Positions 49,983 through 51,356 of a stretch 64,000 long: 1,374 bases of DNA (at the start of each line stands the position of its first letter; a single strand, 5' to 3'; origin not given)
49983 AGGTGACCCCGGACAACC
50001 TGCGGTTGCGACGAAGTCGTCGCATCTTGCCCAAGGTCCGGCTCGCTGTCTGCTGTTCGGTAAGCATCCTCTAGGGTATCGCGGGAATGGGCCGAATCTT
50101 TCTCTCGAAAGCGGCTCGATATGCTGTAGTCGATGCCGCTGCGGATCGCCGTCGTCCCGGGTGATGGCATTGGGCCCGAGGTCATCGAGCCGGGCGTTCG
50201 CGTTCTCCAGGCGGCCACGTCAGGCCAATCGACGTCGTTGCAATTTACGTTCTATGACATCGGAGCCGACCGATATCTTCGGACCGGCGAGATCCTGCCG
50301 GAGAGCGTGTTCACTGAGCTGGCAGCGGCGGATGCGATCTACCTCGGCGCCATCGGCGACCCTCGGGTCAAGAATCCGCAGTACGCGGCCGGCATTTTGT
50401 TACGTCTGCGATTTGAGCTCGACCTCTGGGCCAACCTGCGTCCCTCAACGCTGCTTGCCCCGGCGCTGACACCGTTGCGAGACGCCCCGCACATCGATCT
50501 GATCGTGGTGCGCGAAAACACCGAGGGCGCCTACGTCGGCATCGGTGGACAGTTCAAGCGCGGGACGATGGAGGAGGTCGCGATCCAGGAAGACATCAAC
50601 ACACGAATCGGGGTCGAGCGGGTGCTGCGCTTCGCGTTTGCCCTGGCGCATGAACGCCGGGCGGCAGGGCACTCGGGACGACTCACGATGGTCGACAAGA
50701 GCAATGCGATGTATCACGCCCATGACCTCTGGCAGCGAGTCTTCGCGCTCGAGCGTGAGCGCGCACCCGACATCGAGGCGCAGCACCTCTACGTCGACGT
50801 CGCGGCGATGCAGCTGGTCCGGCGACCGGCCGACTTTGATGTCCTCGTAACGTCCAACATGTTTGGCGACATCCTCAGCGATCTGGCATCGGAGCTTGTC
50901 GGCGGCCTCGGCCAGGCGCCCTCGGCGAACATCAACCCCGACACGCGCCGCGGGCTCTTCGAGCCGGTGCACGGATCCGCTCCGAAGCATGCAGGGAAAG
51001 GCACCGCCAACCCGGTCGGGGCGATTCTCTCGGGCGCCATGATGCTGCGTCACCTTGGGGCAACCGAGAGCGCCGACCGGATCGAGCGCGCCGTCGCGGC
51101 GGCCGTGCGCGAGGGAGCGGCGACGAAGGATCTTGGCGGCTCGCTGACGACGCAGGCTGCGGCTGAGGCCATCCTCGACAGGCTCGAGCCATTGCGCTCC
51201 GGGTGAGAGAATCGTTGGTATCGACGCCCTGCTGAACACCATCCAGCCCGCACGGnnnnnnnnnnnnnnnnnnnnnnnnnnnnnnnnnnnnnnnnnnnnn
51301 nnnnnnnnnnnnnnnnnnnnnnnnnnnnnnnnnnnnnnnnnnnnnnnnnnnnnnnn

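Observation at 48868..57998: Two-strand supercluster: a 2-oxoacid chain-elongation module converging on an E1alpha-E1beta-E2 complex whose operon ends in a LeuA/CimA-like synthase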

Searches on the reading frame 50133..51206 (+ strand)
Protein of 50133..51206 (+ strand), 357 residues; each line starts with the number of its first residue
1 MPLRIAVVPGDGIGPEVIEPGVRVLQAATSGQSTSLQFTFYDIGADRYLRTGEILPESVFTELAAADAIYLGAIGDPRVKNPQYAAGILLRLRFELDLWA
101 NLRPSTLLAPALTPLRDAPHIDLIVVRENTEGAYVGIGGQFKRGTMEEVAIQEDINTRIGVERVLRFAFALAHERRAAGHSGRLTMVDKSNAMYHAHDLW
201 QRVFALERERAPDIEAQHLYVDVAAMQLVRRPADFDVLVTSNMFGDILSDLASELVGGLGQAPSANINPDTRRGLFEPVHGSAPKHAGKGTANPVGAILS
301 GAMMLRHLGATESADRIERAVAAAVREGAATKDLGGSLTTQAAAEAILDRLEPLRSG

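Call 3: search_protein_families(library=pfam, proteins=[window:50133-51206:+])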
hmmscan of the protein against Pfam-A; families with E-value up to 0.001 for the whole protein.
window:50133-51206:+ (357 aa): 1 family
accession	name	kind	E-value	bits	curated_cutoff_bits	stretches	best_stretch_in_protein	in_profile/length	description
PF00180.25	Iso_dh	-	1.2e-100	337.6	27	1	5-346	2-347/348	Isocitrate/isopropylmalate dehydrogenase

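Call 4: search_protein_families(library=ncbifam, proteins=[window:50133-51206:+])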
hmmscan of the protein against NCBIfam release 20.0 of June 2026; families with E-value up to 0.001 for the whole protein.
window:50133-51206:+ (357 aa): 17 families
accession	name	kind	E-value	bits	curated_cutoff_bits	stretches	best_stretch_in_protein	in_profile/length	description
NF002898.0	PRK03437.1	equivalog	5.5e-121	404.1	393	1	3-350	5-344/347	3-isopropylmalate dehydrogenase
TIGR02089.1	TTC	equivalog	3e-99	332.3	470.4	1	4-351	5-352/352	tartrate dehydrogenase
NF006048.0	PRK08194.1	equivalog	2.1e-95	319.8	501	1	3-352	4-350/352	tartrate dehydrogenase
TIGR02088.1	LEU3_arch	subfamily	1.1e-90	304.2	409.8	1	5-347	1-323/324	isopropylmalate/isohomocitrate dehydrogenases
TIGR00169.1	leuB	equivalog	5.7e-84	282.1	353.2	1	4-350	1-348/349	3-isopropylmalate dehydrogenase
NF040619.1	AksF_Meth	equivalog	2.7e-79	266.7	500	1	4-346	3-342/343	homoisocitrate dehydrogenase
NF040626.1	AksF2_Meth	equivalog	9.4e-79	265.1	540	1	4-352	3-331/333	homoisocitrate dehydrogenase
NF006529.0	PRK08997.1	equivalog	5.2e-76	255.8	510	1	4-351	5-335/335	isocitrate dehydrogenase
NF006673.0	PRK09222.1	equivalog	7.8e-70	236.2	509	1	4-351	6-341/482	NADP-dependent isocitrate dehydrogenase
NF040855.1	iso_homocit_dh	equivalog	8.7e-65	219.2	680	1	4-350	3-318/345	isocitrate--homoisocitrate dehydrogenase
TIGR00175.1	mito_nad_idh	equivalog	2.6e-61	207.7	432.4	1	5-351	6-334/334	isocitrate dehydrogenase (NAD(+))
TIGR02924.1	ICDH_alpha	equivalog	3.3e-55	188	561.35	1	4-336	2-316/473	isocitrate dehydrogenase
TIGR00183.1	prok_nadp_idh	equivalog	1e-42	146.4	567.3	2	217-336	278-395/417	isocitrate dehydrogenase (NADP(+))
NF005036.0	PRK06451.1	equivalog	3e-40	138.2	484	2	222-341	276-393/412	NADP-dependent isocitrate dehydrogenase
NF005425.0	PRK07006.1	equivalog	9.4e-40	136.6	490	2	209-334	270-393/416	NADP-dependent isocitrate dehydrogenase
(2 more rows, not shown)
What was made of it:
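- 50133..51206 (+): LeuB-like beta-decarboxylating dehydrogenase. NF002898 scores 404.1 against a cut-off of 393 (call 4).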

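Call 54: search_solved_structures(query=window:50133-51206:+, max_evalue=1e-30, show_alignments=2)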
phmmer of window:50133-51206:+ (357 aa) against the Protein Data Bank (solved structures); distinct sequences matched with E-value up to 1e-30: 77 (the best 60 are shown).
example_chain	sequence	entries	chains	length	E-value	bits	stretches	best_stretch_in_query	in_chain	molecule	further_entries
1w0d_A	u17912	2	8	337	8.4e-83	281.6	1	4-336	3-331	3-ISOPROPYLMALATE DEHYDROGENASE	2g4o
3flk_A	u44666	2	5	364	3.5e-74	253.3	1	3-352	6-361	Tartrate dehydrogenase/decarboxylase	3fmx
3u1h_A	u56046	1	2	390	7e-70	239.2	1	3-335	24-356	3-isopropylmalate dehydrogenase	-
1v5b_A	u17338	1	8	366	2.8e-67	230.6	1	1-339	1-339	3-isopropylmalate dehydrogenase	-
1vlc_A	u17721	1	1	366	2.7e-66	227.4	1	3-336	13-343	3-isopropylmalate dehydrogenase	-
1v53_A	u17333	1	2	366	6.4e-66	226.1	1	1-339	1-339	3-isopropylmalate dehydrogenase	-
2ayq_A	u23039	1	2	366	6.7e-66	226.1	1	1-338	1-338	3-ISOPROPYLMALATE DEHYDROGENASE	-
1xac_A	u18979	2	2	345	3.3e-65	223.8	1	3-349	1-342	3-ISOPROPYLMALATE DEHYDROGENASE 2T2M6T S82R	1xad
5j32_A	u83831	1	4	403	4.8e-65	223.3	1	5-338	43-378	3-isopropylmalate dehydrogenase 2, chloroplastic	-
3r8w_A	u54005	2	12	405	4.9e-65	223.2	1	5-338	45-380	3-isopropylmalate dehydrogenase 2, chloroplastic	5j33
1osj_A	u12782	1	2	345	6.5e-65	222.8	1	3-349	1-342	3-ISOPROPYLMALATE DEHYDROGENASE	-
1wal_A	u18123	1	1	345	7e-65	222.7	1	3-349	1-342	PROTEIN (3-ISOPROPYLMALATE DEHYDROGENASE)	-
3asj_A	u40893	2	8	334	1.4e-64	221.8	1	2-353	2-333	Homoisocitrate dehydrogenase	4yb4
1dpz_A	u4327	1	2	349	1.5e-64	221.6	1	3-344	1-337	3-ISOPROPYLMALATE DEHYDROGENASE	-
1idm_A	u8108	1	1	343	1.6e-64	221.6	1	3-349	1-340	3-ISOPROPYLMALATE DEHYDROGENASE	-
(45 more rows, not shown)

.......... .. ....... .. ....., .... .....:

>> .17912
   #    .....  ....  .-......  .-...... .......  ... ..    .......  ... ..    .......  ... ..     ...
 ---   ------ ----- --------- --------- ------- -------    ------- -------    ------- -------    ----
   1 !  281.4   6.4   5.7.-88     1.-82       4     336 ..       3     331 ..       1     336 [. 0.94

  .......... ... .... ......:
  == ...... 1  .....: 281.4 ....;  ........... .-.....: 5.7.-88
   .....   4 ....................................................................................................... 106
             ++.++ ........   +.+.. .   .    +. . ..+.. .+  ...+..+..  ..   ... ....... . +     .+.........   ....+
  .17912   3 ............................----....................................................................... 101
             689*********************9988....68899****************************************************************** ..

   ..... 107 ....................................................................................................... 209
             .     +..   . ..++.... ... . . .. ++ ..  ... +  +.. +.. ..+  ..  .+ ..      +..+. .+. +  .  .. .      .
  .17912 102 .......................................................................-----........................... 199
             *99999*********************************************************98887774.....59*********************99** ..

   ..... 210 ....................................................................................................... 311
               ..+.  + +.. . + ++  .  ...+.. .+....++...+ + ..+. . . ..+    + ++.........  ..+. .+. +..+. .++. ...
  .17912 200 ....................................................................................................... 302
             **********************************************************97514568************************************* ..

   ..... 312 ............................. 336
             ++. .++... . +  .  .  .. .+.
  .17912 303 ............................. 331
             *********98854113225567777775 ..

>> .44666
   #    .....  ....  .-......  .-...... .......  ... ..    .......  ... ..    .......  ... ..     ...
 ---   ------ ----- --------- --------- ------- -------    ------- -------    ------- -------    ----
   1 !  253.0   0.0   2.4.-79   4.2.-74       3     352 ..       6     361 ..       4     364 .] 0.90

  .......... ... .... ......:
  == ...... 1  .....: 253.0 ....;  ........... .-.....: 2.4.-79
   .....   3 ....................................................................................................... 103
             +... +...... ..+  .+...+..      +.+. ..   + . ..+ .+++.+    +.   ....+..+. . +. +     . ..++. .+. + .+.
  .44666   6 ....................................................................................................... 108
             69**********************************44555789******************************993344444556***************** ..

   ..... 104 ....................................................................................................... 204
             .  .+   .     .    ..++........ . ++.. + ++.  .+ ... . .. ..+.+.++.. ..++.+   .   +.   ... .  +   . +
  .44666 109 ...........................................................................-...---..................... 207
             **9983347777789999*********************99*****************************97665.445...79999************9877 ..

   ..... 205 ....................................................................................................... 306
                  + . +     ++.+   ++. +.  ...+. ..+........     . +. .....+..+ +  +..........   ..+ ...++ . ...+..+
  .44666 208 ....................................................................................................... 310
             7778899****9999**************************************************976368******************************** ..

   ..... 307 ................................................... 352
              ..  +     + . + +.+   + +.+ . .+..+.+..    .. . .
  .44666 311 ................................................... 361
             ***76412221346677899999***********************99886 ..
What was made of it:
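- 50133..51206 (+): The best solved relative is M. tuberculosis LeuB 1w0d at 281.6 bits, followed by tartrate dehydrogenase at 253 (call 54).
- On 3-isopropylmalate dehydrogenase (LeuB): The best solved relative is M. tuberculosis LeuB (call 54).
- LeuB passes NF002898 and is closest to M. tuberculosis LeuB (calls 4, 54).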
